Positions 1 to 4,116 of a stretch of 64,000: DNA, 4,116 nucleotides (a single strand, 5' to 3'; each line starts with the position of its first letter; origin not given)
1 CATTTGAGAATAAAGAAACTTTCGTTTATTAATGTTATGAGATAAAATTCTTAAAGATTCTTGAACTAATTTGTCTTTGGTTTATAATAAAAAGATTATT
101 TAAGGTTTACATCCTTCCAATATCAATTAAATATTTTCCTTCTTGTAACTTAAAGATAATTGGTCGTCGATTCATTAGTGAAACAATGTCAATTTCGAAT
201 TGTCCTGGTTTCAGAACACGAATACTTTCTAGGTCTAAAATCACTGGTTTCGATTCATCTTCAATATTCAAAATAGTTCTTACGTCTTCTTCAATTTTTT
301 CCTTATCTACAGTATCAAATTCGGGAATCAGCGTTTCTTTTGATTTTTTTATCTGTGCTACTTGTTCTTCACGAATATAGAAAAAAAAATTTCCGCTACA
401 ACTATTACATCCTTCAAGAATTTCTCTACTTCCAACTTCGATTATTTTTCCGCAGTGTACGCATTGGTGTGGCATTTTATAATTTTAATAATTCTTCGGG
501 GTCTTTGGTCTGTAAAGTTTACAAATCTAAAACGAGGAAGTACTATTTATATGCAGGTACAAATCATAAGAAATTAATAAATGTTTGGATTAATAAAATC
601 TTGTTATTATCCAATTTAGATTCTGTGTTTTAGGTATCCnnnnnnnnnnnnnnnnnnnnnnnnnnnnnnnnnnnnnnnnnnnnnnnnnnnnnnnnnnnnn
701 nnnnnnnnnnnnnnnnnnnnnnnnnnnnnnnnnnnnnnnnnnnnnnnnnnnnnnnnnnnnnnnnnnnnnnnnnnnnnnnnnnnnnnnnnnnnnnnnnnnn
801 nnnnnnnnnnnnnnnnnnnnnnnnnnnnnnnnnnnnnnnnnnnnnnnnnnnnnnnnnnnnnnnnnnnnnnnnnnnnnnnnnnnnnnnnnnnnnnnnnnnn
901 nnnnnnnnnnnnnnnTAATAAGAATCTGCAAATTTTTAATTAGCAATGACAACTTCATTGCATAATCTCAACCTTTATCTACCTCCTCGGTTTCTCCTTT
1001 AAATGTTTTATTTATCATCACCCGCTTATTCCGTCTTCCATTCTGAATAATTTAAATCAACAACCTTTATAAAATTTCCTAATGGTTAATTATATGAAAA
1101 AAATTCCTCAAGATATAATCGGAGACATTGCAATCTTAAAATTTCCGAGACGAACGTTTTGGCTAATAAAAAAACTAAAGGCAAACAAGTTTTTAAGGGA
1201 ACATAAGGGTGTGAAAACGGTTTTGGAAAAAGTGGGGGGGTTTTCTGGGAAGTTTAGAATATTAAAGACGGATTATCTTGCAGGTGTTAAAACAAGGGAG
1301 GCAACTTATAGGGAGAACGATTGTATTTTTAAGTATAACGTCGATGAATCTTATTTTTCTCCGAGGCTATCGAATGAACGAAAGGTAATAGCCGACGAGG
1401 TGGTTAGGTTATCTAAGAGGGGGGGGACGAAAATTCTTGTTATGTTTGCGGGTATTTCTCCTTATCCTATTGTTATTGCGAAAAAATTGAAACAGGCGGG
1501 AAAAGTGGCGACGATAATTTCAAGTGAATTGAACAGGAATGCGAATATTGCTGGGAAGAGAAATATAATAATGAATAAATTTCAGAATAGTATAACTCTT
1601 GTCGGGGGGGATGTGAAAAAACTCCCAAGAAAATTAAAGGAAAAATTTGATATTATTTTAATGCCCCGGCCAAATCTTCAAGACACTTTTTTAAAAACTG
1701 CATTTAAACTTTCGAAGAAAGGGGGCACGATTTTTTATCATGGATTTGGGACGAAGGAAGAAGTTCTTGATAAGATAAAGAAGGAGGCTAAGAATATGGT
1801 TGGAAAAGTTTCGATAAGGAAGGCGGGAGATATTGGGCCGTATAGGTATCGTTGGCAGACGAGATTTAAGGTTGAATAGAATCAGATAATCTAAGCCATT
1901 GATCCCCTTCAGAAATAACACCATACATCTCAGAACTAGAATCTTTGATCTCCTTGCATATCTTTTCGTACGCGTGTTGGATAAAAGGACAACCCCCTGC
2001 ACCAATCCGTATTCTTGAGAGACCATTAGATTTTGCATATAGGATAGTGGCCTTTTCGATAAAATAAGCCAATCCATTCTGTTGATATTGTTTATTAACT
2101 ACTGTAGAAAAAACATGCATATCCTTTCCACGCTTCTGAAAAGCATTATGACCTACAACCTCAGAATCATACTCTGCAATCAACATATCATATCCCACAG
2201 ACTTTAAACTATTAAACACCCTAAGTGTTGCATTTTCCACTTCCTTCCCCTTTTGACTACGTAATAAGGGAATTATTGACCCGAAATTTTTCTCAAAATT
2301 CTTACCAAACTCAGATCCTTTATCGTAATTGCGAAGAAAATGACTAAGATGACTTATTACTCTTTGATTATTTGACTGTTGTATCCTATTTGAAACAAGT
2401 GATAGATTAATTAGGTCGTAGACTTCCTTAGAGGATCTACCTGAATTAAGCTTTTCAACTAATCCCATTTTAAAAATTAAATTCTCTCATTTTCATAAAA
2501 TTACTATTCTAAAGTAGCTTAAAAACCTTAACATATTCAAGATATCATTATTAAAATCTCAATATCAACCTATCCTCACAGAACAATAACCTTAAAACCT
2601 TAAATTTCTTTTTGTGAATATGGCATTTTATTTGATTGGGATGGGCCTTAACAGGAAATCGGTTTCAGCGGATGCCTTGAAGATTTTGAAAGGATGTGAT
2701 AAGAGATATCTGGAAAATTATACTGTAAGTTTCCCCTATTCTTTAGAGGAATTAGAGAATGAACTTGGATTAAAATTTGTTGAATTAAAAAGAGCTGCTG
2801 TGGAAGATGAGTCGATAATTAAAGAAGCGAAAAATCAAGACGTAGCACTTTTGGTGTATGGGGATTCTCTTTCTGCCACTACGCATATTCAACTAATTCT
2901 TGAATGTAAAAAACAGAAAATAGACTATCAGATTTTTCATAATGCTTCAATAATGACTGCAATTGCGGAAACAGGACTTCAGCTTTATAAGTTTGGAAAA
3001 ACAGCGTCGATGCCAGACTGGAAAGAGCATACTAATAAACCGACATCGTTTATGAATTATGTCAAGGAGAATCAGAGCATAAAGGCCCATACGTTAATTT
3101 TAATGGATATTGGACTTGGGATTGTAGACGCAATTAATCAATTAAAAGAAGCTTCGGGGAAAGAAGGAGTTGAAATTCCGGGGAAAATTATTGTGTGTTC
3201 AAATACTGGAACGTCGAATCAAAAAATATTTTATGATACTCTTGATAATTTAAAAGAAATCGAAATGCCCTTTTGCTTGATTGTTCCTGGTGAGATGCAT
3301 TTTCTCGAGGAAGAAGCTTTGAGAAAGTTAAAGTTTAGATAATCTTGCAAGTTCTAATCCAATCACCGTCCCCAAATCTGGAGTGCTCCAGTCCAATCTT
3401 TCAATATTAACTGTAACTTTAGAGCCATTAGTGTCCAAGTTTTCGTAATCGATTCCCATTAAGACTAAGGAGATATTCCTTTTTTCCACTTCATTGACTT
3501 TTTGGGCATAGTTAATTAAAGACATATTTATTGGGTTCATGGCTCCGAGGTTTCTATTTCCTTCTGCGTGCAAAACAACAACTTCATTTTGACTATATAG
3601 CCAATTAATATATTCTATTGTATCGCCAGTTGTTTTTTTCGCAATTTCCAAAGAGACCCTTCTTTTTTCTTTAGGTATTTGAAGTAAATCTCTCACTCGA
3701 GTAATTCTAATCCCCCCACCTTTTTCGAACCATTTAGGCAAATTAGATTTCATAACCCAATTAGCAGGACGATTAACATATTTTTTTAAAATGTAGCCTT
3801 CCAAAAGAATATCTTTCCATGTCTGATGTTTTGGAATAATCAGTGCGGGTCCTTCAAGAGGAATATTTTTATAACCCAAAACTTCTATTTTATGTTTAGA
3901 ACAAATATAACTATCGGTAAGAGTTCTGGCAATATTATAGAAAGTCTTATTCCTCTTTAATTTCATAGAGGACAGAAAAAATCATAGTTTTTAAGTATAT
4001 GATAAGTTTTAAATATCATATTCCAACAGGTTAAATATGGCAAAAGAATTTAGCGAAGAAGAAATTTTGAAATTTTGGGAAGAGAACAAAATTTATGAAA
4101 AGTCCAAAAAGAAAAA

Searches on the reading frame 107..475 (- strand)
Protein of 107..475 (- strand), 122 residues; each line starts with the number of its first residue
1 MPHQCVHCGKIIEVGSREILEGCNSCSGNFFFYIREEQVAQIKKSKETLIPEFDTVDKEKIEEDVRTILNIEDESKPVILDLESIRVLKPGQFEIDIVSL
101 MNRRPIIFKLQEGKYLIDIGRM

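Call 53: search_protein_families(library=pfam, max_evalue=0.001, proteins=[window:107-475:-])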
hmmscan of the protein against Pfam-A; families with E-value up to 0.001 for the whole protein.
window:107-475:- (122 aa): 1 family
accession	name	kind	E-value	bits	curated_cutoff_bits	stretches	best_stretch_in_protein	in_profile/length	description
PF09845.14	OapC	-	4.9e-25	88.7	23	1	2-120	1-128/133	Origin-associated protein OapC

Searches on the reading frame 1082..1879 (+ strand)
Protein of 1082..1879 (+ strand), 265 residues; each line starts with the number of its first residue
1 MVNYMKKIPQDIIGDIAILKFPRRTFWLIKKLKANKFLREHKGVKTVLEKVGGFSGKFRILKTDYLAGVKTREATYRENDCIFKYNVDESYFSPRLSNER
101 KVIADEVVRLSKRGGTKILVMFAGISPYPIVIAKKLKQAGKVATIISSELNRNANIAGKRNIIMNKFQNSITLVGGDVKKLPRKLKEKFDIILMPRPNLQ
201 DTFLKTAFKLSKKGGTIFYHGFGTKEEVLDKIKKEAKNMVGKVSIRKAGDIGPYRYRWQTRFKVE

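Call 53: search_protein_families(library=pfam, max_evalue=0.001, proteins=[window:1082-1879:+])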
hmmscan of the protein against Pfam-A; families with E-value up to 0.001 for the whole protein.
window:1082-1879:+ (265 aa): 3 families
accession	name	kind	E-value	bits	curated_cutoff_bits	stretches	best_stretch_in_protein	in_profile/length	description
PF02475.24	TRM5-TYW2_MTfase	-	2.9e-25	89.6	28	1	76-238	3-158/164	TRM5/TYW2 methyltransferase domain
PF25133.1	TYW2_N_2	-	2.9e-07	31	27.7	1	11-71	22-79/79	TYW2 N-terminal domain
PF13847.12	Methyltransf_31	-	0.00054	20.1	27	1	145-242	31-130/145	Methyltransferase domain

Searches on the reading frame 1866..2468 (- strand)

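Call 32: search_protein_families(library=pfam, max_evalue=0.01, proteins=[window:1866-2468:-])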
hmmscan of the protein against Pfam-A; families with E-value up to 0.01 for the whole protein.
window:1866-2468:- (200 aa): 3 families
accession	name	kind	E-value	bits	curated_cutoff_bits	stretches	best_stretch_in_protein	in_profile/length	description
PF13673.13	Acetyltransf_10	-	2.7e-05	24.6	23.6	1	90-170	28-105/128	Acetyltransferase (GNAT) domain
PF00583.31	Acetyltransf_1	-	0.0001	23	20.7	1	92-155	32-98/116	Acetyltransferase (GNAT) family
PF14542.12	Acetyltransf_CG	-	0.0018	18.8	30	1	101-169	7-73/80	GCN5-related N-acetyl-transferase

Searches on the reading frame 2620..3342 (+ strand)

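Call 53: search_protein_families(library=pfam, max_evalue=0.001, proteins=[window:2620-3342:+])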
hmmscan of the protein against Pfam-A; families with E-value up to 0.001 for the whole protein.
window:2620-3342:+ (240 aa): 1 family
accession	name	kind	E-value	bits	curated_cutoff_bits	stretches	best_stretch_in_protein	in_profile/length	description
PF00590.25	TP_methylase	-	4e-13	50.2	27.8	1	3-211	2-211/212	Tetrapyrrole (Corrin/Porphyrin) Methylases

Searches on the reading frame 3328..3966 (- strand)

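Call 53: search_protein_families(library=pfam, max_evalue=0.001, proteins=[window:3328-3966:-])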
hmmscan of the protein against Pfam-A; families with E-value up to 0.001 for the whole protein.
window:3328-3966:- (212 aa): 1 family
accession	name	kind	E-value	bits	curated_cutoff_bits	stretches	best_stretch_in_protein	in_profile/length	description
PF01553.26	Acyltransferase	-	1.8e-07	31.4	23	1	26-140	1-104/132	Acyltransferase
